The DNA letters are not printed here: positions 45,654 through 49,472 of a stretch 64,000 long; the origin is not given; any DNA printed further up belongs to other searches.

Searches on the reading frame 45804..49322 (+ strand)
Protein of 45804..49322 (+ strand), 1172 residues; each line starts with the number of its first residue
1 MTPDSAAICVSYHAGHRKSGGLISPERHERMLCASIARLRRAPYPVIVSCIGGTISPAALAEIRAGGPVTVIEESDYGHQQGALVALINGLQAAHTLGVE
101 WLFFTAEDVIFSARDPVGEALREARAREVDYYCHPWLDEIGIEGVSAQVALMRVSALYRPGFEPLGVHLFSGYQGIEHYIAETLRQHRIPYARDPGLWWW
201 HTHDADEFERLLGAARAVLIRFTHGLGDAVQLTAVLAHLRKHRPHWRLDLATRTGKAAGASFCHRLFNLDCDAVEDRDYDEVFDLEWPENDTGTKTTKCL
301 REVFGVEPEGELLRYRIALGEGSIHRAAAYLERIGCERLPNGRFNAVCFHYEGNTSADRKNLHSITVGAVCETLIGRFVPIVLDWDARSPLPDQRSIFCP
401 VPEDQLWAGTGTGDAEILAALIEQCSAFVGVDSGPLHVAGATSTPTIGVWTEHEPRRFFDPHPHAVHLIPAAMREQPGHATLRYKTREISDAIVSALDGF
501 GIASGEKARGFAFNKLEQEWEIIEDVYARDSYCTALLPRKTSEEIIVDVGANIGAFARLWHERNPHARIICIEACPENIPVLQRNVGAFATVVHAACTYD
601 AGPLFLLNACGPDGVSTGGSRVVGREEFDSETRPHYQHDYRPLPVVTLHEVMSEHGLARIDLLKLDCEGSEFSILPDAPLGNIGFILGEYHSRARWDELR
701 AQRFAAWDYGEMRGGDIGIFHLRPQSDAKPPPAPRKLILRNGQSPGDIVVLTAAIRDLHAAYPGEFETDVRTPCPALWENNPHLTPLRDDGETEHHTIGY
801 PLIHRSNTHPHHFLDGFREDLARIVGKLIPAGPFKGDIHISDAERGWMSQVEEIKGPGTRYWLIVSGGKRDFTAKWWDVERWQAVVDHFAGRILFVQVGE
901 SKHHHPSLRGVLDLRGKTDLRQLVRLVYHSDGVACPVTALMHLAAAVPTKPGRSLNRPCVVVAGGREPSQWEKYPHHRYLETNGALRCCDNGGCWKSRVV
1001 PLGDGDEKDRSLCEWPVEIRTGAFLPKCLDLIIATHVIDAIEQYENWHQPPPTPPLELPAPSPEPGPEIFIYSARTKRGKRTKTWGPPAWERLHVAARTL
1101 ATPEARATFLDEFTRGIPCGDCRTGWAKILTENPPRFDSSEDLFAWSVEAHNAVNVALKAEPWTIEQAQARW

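Call 86: search_protein_families(library=pfam, proteins=[window:45804-49322:+], max_evalue=0.001)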
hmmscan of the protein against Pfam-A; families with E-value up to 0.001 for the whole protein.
window:45804-49322:+ (1172 aa): 3 families
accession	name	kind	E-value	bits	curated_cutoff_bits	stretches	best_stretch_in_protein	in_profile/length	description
PF01075.23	Glyco_transf_9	-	2.3e-18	66.9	22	2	418-459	177-218/247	Glycosyltransferase family 9 (heptosyltransferase)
PF05050.19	Methyltransf_21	-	1e-12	49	22.7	1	548-694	1-152/173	Methyltransferase FkbM domain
PF04777.18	Evr1_Alr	-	2.5e-11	44.3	27.6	1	1090-1172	4-92/93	Erv1 / Alr family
